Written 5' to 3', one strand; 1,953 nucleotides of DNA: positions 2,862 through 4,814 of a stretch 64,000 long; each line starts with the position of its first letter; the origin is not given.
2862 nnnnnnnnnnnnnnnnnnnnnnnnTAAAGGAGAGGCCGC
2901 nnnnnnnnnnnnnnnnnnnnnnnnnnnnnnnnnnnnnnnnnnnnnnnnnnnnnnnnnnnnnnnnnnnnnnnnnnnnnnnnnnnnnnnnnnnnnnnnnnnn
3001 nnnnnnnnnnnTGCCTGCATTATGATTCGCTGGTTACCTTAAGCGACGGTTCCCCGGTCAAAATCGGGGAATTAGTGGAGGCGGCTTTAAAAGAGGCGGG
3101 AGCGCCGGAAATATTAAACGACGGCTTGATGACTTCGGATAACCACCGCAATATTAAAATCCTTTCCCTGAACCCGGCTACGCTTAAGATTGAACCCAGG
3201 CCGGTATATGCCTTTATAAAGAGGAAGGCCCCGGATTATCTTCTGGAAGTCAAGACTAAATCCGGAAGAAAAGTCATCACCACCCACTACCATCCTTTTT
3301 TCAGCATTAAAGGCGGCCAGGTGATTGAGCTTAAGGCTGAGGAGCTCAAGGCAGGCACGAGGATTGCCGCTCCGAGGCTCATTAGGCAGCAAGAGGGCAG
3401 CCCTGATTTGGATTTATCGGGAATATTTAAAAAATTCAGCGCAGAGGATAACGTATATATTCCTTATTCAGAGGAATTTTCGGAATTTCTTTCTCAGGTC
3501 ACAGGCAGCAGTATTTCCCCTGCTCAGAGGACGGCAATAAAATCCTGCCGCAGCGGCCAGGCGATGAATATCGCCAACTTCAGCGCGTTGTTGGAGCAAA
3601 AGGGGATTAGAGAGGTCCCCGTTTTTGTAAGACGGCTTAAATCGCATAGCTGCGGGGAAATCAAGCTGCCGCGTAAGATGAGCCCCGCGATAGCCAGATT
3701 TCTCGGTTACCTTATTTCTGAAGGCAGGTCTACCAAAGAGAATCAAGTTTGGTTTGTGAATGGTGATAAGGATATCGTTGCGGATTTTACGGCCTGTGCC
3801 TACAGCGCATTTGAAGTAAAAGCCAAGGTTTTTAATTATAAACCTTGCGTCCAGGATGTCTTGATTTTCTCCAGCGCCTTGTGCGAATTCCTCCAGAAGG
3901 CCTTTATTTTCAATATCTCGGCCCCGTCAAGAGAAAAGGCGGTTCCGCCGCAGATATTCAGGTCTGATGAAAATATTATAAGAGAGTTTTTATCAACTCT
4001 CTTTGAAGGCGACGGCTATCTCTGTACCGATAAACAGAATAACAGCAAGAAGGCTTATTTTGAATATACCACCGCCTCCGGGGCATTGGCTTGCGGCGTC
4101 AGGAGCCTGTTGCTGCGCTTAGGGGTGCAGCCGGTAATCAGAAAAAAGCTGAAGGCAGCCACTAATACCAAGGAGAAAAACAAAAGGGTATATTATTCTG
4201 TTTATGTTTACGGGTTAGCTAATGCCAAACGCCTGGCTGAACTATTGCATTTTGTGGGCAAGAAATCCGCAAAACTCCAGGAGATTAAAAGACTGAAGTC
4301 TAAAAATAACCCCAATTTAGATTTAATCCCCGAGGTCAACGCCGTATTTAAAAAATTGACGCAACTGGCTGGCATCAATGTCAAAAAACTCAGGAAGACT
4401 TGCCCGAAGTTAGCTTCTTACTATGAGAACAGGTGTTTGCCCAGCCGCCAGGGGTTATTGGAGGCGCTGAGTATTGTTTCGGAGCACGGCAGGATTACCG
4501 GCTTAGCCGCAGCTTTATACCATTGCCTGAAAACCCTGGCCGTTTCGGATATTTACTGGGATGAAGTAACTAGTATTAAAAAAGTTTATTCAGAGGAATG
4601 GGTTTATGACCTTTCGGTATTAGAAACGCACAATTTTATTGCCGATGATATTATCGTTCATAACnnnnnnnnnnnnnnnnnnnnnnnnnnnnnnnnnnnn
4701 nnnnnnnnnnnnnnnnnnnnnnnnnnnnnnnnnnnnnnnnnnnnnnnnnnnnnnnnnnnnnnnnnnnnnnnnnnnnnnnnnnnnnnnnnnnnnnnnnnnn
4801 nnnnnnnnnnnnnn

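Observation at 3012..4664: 551-aa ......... intein splitting the Walker A P-loop of SMC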

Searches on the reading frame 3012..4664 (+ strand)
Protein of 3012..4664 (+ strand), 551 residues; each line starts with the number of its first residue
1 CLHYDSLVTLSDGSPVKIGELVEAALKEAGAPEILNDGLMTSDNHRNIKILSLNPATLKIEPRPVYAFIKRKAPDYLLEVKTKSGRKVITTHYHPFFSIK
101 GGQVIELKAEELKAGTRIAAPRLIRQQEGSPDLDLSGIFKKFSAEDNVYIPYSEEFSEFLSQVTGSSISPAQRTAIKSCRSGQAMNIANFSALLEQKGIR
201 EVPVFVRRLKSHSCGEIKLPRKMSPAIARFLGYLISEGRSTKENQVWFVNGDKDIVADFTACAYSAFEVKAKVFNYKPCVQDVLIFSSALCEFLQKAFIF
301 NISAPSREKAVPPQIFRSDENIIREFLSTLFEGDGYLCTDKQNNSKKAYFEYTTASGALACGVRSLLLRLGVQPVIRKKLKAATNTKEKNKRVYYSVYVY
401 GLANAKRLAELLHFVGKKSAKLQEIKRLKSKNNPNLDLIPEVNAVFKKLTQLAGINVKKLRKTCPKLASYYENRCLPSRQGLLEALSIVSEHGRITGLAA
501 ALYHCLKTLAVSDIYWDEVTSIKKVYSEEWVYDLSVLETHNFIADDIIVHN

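Call 4: search_protein_families(library=pfam, proteins=[window:3012-4664:+], max_evalue=0.01)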
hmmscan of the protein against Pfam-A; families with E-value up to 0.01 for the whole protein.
window:3012-4664:+ (551 aa): 2 families
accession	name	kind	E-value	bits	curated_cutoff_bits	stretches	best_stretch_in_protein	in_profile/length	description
PF14890.11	Intein_splicing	-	5.5e-28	98.1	35.8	1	9-551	2-155/155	Intein splicing domain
PF14528.11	LAGLIDADG_3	-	7.7e-14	52.2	22.5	1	323-411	3-80/82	LAGLIDADG-like domain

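Call 5: search_protein_families(library=ncbifam, proteins=[window:3012-4664:+], max_evalue=0.01)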
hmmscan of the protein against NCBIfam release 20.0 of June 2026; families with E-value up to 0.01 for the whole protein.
window:3012-4664:+ (551 aa): 16 families
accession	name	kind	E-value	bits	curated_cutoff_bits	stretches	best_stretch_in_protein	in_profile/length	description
NF005852.0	PRK07773.1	equivalog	2.3e-40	138.7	780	2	289-551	580-826/886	replicative DNA helicase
NF011491.0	PRK14898.1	equivalog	5.1e-32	110.8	783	1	15-551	93-543/860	DNA-directed RNA polymerase subunit A''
NF011287.0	PRK14698.1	equivalog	1.2e-23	83.1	1238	1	208-408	374-557/1017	V-type ATP synthase subunit A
NF045703.1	rSAM_Tes_intein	exception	4.2e-23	81.1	1700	1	47-430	203-562/1040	tetraether lipid synthase Tes, intein-containing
NF003157.0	PRK04132.1-2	equivalog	7.4e-22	77.1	1103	3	227-439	172-366/864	replication factor C small subunit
TIGR01445.1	intein_Nterm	domain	7e-19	68.6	24.5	1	1-97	1-82/83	intein N-terminal splicing region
NF011418.0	PRK14845.1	equivalog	1.3e-16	59.5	756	2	1-490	24-370/1049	translation initiation factor IF-2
NF011303.0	PRK14715.1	equivalog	6.1e-16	56.7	1585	1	36-342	930-1233/1627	DNA-directed DNA polymerase II large subunit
NF003159.0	PRK04132.1-4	equivalog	1.5e-15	56.3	999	2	69-125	115-172/852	replication factor C small subunit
NF038098.1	GyrA_w_intein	exception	2.6e-14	52.1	1850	1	221-551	233-537/1232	intein-containing DNA gyrase subunit A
NF006207.0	PRK08332.1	equivalog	1e-12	46.2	2400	2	227-426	1005-1199/1684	vitamin B12-dependent ribonucleotide reductase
NF011302.0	PRK14714.1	equivalog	2.1e-11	42.2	1791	1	1-149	932-1081/1350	DNA-directed DNA polymerase II large subunit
NF038162.1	RtcB_rel_intein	exception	1.5e-10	39.8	1150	1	269-551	298-578/961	intein-containing RtcB family protein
NF007072.0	PRK09519.1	equivalog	1.7e-09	36.7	1024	1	227-425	363-568/790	intein-containing recombinase RecA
NF003158.0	PRK04132.1-3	equivalog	2.9e-09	34.6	1750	1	35-124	85-173/1437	replication factor C small subunit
TIGR01443.1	intein_Cterm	domain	2.2e-06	27.7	15.6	1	530-551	1-23/24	intein C-terminal splicing region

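Call 9: find_homologous_proteins(query=window:3012-4664:+, max_evalue=0.00001)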
Query window:3012-4664:+ (551 aa): 50 proteins with E <= 0.00001 among 8000 candidates.
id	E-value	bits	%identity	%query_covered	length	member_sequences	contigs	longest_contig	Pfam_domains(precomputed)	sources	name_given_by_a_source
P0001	5.7e-225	766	62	100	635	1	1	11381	PF13476.13,PF14528.12,PF02463.26,PF14890.12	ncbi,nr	ncbi:MAG: AAA family ATPase, partial [Candidatus Omnitrophica bacterium]|nr:AAA family ATPase [Candi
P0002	3.4e-215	734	63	100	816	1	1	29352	PF13476.13,PF14528.12,PF02463.26,PF14890.12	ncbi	ncbi:MAG: LAGLIDADG family homing endonuclease, partial [Candidatus Omnitrophota bacterium]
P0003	1.3e-212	725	60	100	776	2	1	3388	PF13476.13,PF14528.12,PF02463.26,PF14890.12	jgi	jgi:intein/homing endonuclease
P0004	8.1e-192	657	56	100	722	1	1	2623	PF13476.13,PF14528.12,PF02463.26,PF14890.12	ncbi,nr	ncbi:MAG: hypothetical protein KKC42_00830, partial [Candidatus Omnitrophica bacterium]|nr:hypotheti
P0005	4.5e-172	592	56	92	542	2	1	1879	PF13476.13,PF14528.12,PF02463.26,PF14890.12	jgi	-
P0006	3.6e-167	575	62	80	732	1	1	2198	PF14528.12,PF02463.26,PF14890.12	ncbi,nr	ncbi:MAG: hypothetical protein FJZ12_04185, partial [Candidatus Omnitrophica bacterium]|nr:hypotheti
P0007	6.5e-155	535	46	100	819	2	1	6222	PF13476.13,PF14528.12,PF02463.26,PF14890.12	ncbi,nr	ncbi:MAG: hypothetical protein KKF80_07555, partial [Candidatus Omnitrophica bacterium]|nr:hypotheti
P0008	6.2e-153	528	48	100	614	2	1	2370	PF13175.13,PF13476.13,PF14528.12,PF02463.26,PF14890.12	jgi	-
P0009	1.8e-152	527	54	84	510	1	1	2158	PF13175.13,PF13476.13,PF14528.12,PF02463.26,PF14890.12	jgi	-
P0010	4.8e-152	525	48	100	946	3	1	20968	PF13476.13,PF14528.12,PF02463.26,PF14890.12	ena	-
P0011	8.3e-146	505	47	100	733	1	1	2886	PF13175.13,PF13476.13,PF14528.12,PF02463.26,PF14890.12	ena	-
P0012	1.3e-143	498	58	73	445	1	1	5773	PF13175.13,PF13476.13,PF14528.12,PF02463.26,PF14890.12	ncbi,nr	ncbi:MAG: AAA family ATPase, partial [Candidatus Omnitrophica bacterium]|nr:AAA family ATPase [Candi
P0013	4.3e-138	479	44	100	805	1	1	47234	PF13476.13,PF14528.12,PF02463.26,PF14890.12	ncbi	ncbi:MAG: hypothetical protein COV76_07945, partial [Candidatus Omnitrophica bacterium CG11_big_fil_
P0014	2.6e-137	477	58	70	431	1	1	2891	PF13175.13,PF13476.13,PF14528.12,PF02463.26,PF14890.12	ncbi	ncbi:MAG: LAGLIDADG family homing endonuclease, partial [Candidatus Omnitrophota bacterium]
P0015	6.1e-135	469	44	100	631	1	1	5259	PF13476.13,PF14528.12,PF02463.26,PF14890.12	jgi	jgi:intein/homing endonuclease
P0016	8.7e-135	469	45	100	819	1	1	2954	PF13476.13,PF14528.12,PF02463.26,PF14890.12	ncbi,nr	ncbi:MAG TPA: LAGLIDADG family homing endonuclease, partial [Blastocatellia bacterium]|nr:LAGLIDADG 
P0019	1.3e-127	445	42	100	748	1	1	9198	PF13175.13,PF13476.13,PF14528.12,PF02463.26,PF14890.12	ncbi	ncbi:MAG: LAGLIDADG family homing endonuclease, partial [Candidatus Micrarchaeota archaeon]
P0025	3.0e-109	384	38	99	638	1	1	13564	PF13476.13,PF14528.12,PF02463.26,PF14890.12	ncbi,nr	ncbi:MAG: hypothetical protein HYU41_06090, partial [Candidatus Rokubacteria bacterium]|nr:hypotheti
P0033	5.0e-82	294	35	100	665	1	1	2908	PF14528.12,PF02463.26,PF14890.12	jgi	-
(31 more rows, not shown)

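Call 20: search_solved_structures(query=window:3012-4664:+, show_alignments=2, max_evalue=0.001)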
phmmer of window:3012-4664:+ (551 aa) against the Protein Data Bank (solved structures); distinct sequences matched with E-value up to 0.001: 19.
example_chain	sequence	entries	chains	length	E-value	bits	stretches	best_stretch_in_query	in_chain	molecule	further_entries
6rpq_A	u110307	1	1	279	9.7e-24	87.2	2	2-122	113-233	Ubiquitin-like protein SMT3,1108aa long hypothetical cell division control protein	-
6rpp_A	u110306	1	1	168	1.2e-18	70.4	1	3-120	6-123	Cell division control protein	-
7qss_A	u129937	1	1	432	8.4e-18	67.6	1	215-406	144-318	V-type ATP synthase alpha chain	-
7qsu_A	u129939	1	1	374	1.7e-17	66.5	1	215-407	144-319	V-ATPase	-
2jmz_A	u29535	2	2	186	1.8e-13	53.3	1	2-122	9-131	Hypothetical protein MJ0781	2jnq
2cw7_A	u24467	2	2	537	9.8e-13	50.9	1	15-135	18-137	Endonuclease PI-PkoII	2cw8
4o1r_A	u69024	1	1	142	4.3e-10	42.1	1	506-551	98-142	Replicative DNA helicase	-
1mi8_A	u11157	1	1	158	9.8e-10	41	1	506-550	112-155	DnaB intein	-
7qst_A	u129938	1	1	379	3.6e-09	39.1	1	208-334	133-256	V-type ATP synthase subunit A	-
6frh_A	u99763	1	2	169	8e-09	38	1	506-550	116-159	Replicative DNA helicase,Replicative DNA helicase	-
6frg_A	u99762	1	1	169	8.1e-09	37.9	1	506-550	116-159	Replicative DNA helicase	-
6fre_A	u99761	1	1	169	1.9e-07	33.4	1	506-550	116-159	Replicative DNA helicase,Replicative DNA helicase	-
5o9j_A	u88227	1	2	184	6.1e-07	31.8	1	14-120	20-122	Transcription initiation factor IIB,Transcription initiation factor IIB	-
5o9i_A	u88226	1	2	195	2.2e-06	29.9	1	15-122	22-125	Transcription initiation factor IIB,Transcription initiation factor IIB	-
2lqm_A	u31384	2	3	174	2.4e-06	29.8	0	509-551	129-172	Pho radA intein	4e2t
1dq3_A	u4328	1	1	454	5.8e-05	25.2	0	78-116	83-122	ENDONUCLEASE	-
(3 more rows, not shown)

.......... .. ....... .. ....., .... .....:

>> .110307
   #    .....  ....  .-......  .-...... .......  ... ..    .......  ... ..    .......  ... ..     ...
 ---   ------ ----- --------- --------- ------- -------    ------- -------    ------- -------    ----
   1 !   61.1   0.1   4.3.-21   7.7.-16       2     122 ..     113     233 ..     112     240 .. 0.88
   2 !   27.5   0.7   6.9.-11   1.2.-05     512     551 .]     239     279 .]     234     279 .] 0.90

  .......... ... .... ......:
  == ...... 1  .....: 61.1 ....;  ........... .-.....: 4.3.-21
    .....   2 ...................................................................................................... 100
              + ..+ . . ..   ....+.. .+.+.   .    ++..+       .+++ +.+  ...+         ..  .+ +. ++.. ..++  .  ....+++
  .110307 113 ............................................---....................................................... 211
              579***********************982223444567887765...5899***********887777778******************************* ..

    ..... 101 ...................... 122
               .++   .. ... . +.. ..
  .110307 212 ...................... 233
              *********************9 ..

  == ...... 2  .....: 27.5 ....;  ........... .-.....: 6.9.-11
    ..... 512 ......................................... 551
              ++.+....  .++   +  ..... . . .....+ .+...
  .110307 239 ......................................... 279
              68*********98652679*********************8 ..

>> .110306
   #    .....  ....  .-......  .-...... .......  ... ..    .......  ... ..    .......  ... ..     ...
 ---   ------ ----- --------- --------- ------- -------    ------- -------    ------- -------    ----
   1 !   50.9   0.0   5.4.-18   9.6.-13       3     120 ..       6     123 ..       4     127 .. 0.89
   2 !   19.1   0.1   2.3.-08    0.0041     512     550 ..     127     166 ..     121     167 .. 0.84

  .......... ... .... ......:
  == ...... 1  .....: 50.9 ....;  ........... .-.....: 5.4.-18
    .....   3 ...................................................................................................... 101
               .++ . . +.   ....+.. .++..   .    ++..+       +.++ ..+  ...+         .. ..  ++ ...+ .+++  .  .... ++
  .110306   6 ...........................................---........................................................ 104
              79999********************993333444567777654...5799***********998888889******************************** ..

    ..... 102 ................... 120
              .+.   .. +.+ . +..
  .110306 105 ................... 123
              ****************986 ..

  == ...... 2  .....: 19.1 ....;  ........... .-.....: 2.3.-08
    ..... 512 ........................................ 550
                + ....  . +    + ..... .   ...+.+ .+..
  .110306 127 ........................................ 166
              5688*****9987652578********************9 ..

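Call 23: find_related_loci(query=window:3012-4664:+, collection=genome_contigs, flank=6000)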
Query window:3012-4664:+ (551 aa) in genome_contigs; peptide patterns used: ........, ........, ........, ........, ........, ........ (x = any residue, [..] = any of these).
136 stretches matched a pattern; 11 encode a relative of the query (tblastn E <= 1e-3); 11 distinct loci.
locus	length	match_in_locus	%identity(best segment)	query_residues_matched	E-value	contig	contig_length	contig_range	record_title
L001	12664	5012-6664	77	1-551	0e+0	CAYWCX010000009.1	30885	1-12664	MAG TPA_asm: uncultured Planctomycetales bacterium isolate SRP098346_co1_343 genome assembly, contig: NODE_1030_length_3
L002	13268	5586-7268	63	1-551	0e+0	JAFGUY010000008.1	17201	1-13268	MAG: Candidatus Omnitrophota bacterium isolate ZodW_Metabat.114 k87_923912, whole genome shotgun sequence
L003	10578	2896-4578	63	1-551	0e+0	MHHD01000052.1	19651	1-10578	MAG: Omnitrophica WOR_2 bacterium RIFCSPLOWO2_12_FULL_51_8 rifcsplowo2_12_scaffold_37971, whole genome shotgun sequence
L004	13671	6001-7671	61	1-551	0e+0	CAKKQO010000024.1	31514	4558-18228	Omnitrophica bacterium GWA2_41_15 isolate Hainich-H51-bin333-1 genome assembly, contig: H51-bin333_1_Hain_H51_02um_R3_39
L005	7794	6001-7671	62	1-551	0e+0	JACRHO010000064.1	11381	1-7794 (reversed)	MAG: Candidatus Omnitrophota bacterium isolate NC_groundwater_1779_Pr3_B-0.1um_42_17 SR-2_scaffold_141_1204772, whole ge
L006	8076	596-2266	62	1-551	0e+0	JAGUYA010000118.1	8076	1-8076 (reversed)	MAG: Candidatus Omnitrophota bacterium isolate DeMMO4_14 c_000000032375, whole genome shotgun sequence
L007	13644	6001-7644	60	1-551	0e+0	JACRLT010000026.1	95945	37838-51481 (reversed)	MAG: Candidatus Omnitrophota bacterium isolate NC_groundwater_1888_Pr3_B-0.1um_46_13 SR2-18-B1_coassembly_163985, whole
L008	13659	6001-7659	55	1-551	0e+0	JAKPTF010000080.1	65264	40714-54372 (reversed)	MAG: Candidatus Omnitrophota bacterium isolate JPNA_metabat.7 k141_51636, whole genome shotgun sequence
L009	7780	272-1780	25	18-551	1e-27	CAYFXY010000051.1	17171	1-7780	MAG TPA_asm: uncultured archaeon isolate ERP108616_co2_125 genome assembly, contig: NODE_5224_length_17171_cov_3.010809,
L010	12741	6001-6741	29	275-551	2e-18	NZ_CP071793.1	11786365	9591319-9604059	Sulfidibacter corallicola strain M133 chromosome, complete genome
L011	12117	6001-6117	58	512-551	3e-9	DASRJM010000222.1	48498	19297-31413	MAG TPA_asm: Acidimicrobiales bacterium isolate SMAG_U10136 k141_3047262, whole genome shotgun sequence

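Call 31: predict_structure(alignment_id=A1)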
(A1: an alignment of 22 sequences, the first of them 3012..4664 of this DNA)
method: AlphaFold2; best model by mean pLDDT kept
length: 551 residues; sequences in the alignment: 22
mean_pLDDT: 90.9   pTM: 0.89
mean pLDDT of the five models: 90.9, 90.8, 90.1, 89.9, 89.3
residues with pLDDT >= 90: 415; 70-90: 112; 50-70: 24; < 50: 0
segments of 3 or more residues with pLDDT < 50: none
pLDDT, mean of each block of 10 residues (from residue 1): 94 93 94 95 92 92 94 93 90 85 86 92 80 93 95 92 77 84 93 91 95 90 97 95 94 96 97 87 95 96 92 93 97 90 73 95 94 91 72 92 90 96 89 69 95 95 92 91 94 94 94 93 92 90 92 67
secondary structure, 60 per line:
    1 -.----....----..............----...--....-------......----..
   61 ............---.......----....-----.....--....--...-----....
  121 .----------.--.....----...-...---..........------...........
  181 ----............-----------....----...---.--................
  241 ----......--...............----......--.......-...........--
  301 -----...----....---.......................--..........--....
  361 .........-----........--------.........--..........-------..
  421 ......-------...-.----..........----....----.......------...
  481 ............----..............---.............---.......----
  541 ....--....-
elements in order: E7-10 E15-17 H18-28 E33-35 E38-41 E49-54 E59-72 E76-82 E87-90 E96-100 E103-106 E117-121 H135-139 E148-150 H154-163 H170-180 H187-196 E208-211 E216-218 H225-237 E238-240 E245-250 H253-267 E272-277 E280-286 H288-298 H313-316 H320-334 E335-342 E345-354 H357-369 E375-382 E391-399 H402-411 H419-426 H443-452 H457-460 H465-471 H479-492 H497-510 E514-526 E530-536 E541-544 E547-550

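Call 34: fold_search(model_id=the predicted structure, library=pdb)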
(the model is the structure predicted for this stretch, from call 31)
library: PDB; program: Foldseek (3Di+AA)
matches with E <= 10: 414; with E <= 0.001: 65
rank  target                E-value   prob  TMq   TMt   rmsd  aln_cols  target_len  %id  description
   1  7qss                  6.6e-27  1.00  0.65  0.82   5.2       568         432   20  Crystal structure of homing endonuclease-associated TliVMA intein (C1A) (released 2022-03-30)
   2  2cw7                  1.4e-24  1.00  0.67  0.69   6.8       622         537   18  Crystal structure of intein homing endonuclease II (released 2006-04-18)
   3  7qsu                  3.5e-23  1.00  0.57  0.84   6.2       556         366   18  Crystal structure of homing endonuclease-associated TliVMA intein (C1A, d333-339) (released 2022-03-30)
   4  7qst                  4.1e-19  1.00  0.54  0.80   5.3       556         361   17  Crystal structure of homing endonuclease-associated PhoVMA intein (C1A) (released 2022-03-30)
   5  1dq3                  5.8e-19  1.00  0.57  0.68   8.8       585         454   15  CRYSTAL STRUCTURE OF AN ARCHAEAL INTEIN-ENCODED HOMING ENDONUCLEASE PI-PFUI (released 2000-07-05)
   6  1vde_A                3.7e-11  1.00  0.39  0.48  24.5       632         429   11  PI-SCEI, A HOMING ENDONUCLEASE WITH PROTEIN SPLICING ACTIVITY (released 1998-04-08)
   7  1ef0_A                4.8e-11  1.00  0.38  0.47  24.1       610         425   12  CRYSTAL STRUCTURE OF PI-SCEI MINIPRECURSOR (released 2000-06-07)
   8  1lws_A                6.2e-11  1.00  0.37  0.46  24.9       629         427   12  Crystal structure of the intein homing endonuclease PI-SceI bound to its recognition sequence (released 2002-09-27)
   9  1vde_B                7.2e-11  1.00  0.39  0.48  23.9       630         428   11  PI-SCEI, A HOMING ENDONUCLEASE WITH PROTEIN SPLICING ACTIVITY (released 1998-04-08)
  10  1um2_B                5.2e-10  1.00  0.38  0.48  24.7       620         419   11  Crystal Structure of the Vma1-Derived Endonuclease with the Ligated Extein Segment (released 2004-09-22)
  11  1jva_B                5.7e-10  1.00  0.39  0.48  24.0       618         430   11  CRYSTAL STRUCTURE OF THE VMA1-DERIVED ENDONUCLEASE BEARING THE N AND C EXTEIN PROPEPTIDES (released 2002-08-29)
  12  1lwt_A                2.2e-09  1.00  0.36  0.43  26.1       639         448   12  Crystal structure of the intein homing endonuclease PI-SceI bound to its substrate DNA (Ca2+ free) (released 2002-09-27)
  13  1jva_A                3.0e-09  1.00  0.37  0.45  24.4       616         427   11  CRYSTAL STRUCTURE OF THE VMA1-DERIVED ENDONUCLEASE BEARING THE N AND C EXTEIN PROPEPTIDES (released 2002-08-29)
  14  1um2_A                3.7e-09  1.00  0.38  0.49  25.2       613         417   12  Crystal Structure of the Vma1-Derived Endonuclease with the Ligated Extein Segment (released 2004-09-22)
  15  6rpq                  5.6e-09  1.00  0.21  0.46   1.2       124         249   38  Crystal structure of PhoCDC21-1 intein (released 2019-08-14)
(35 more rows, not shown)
